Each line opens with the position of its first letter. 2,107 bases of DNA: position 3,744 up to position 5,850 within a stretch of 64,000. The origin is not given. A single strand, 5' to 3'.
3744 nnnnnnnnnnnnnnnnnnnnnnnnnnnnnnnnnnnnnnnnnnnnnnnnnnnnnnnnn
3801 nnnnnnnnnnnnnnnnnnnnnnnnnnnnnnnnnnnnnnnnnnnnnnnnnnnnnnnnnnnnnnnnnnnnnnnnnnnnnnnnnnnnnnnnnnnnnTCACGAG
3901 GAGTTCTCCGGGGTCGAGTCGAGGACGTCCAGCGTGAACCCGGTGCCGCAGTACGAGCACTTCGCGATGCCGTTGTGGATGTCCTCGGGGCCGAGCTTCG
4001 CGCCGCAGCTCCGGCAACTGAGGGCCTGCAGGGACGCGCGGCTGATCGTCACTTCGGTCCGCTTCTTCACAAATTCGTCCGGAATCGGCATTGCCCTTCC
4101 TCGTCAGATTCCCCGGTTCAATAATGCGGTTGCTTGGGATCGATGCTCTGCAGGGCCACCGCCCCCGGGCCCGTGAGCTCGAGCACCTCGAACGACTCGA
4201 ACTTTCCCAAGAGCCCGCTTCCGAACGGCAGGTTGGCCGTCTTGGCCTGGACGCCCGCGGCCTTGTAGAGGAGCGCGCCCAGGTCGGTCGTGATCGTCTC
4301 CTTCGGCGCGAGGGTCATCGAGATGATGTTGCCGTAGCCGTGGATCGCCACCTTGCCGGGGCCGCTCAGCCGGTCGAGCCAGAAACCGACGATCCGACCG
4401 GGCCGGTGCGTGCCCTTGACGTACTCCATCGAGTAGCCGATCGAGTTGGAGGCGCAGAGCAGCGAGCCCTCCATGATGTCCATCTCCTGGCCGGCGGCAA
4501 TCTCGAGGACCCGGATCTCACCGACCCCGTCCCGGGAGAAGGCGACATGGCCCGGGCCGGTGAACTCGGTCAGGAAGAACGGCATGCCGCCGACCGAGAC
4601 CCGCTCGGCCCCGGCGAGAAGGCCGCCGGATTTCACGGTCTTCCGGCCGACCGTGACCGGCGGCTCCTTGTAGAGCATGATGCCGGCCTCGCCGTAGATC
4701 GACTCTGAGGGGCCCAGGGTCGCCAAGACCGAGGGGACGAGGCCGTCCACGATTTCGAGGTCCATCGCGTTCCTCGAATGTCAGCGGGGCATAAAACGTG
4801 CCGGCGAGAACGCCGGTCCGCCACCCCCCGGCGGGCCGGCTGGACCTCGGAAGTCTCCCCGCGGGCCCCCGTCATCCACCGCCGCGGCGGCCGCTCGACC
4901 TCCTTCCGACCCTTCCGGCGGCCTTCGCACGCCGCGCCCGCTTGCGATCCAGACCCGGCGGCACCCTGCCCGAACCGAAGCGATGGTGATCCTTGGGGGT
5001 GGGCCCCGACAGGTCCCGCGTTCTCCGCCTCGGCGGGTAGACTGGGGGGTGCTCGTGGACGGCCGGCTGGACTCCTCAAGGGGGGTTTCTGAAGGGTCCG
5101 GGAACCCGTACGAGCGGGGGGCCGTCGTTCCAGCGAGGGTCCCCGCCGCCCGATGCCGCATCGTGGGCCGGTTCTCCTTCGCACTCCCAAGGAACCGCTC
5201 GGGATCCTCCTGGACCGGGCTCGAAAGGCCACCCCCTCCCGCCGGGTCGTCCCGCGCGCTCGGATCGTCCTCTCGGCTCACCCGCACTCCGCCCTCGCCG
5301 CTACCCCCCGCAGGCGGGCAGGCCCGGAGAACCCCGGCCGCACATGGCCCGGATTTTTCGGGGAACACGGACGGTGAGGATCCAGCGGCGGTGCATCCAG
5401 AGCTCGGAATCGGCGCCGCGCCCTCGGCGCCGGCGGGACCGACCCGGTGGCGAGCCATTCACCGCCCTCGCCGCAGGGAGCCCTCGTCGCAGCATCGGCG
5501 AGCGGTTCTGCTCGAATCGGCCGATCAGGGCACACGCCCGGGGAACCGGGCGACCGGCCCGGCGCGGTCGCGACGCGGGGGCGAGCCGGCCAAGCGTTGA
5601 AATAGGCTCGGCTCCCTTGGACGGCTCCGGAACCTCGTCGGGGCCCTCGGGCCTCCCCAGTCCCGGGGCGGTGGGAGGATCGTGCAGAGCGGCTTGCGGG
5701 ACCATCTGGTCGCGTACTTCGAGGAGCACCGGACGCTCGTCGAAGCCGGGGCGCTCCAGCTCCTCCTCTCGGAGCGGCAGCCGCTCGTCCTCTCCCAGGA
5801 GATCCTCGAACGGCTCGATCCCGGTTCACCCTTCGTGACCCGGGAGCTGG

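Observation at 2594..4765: Tandem triplication of AIM24/DUF124 (TIGR00266) genes with an embedded zinc-ribbon gene, all translationally coupled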

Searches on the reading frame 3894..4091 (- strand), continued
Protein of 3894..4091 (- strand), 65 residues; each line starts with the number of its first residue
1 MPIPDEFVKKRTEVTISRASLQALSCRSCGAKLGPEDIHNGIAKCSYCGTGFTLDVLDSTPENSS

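Call 59: predict_structure(alignment_id=A1)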
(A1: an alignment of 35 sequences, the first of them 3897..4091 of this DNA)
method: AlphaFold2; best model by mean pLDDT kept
length: 65 residues; sequences in the alignment: 35
mean_pLDDT: 65.0   pTM: 0.38
mean pLDDT of the five models: 65.0, 64.0, 63.6, 62.6, 62.5
residues with pLDDT >= 90: 0; 70-90: 31; 50-70: 18; < 50: 16
segments of 3 or more residues with pLDDT < 50: 14-20, 58-60, 62-65
pLDDT, mean of each block of 10 residues (from residue 1): 54 50 71 79 82 63 47
secondary structure, 60 per line:
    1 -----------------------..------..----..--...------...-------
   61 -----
elements in order: E42-44 E51-53

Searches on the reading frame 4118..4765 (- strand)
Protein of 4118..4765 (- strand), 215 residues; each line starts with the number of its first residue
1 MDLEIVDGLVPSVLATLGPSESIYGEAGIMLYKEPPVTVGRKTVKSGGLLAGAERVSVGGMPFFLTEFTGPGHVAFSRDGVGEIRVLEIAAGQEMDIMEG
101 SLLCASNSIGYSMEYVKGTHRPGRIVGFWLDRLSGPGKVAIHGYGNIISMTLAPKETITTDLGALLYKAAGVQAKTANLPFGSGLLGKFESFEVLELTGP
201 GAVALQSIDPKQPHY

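Call 4: search_protein_families(library=pfam, proteins=[window:4118-4765:-], max_evalue=0.1)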
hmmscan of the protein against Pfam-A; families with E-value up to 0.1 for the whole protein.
window:4118-4765:- (215 aa): 1 family
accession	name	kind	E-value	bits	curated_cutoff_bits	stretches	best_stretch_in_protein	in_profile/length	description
PF01987.23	AIM24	-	7.7e-35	120.9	25.7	1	6-207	4-204/205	Mitochondrial biogenesis AIM24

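Call 5: search_protein_families(library=ncbifam, proteins=[window:4118-4765:-], max_evalue=0.1)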
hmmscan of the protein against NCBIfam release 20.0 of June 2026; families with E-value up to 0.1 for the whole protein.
window:4118-4765:- (215 aa): 2 families
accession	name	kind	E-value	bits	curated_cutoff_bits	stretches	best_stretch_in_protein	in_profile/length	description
TIGR00266.1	TIGR00266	hypoth_equivalog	1.4e-06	28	96.6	1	13-153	13-152/222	TIGR00266 family protein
NF005088.0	PRK06522.1-2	subfamily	0.0035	16.5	371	0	124-176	122-174/308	2-dehydropantoate 2-reductase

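Call 21: search_protein_families(library=padloc, proteins=[window:4118-4765:-], max_evalue=0.1)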
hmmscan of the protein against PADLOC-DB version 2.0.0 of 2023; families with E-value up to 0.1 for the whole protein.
window:4118-4765:- (215 aa): 0 families

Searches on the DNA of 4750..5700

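Call 83: search_rna_families(source=window, start=4750, end=5700, threshold=evalue, max_evalue=1)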
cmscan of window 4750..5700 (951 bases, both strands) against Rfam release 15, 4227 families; matches with E-value up to 1: 0.
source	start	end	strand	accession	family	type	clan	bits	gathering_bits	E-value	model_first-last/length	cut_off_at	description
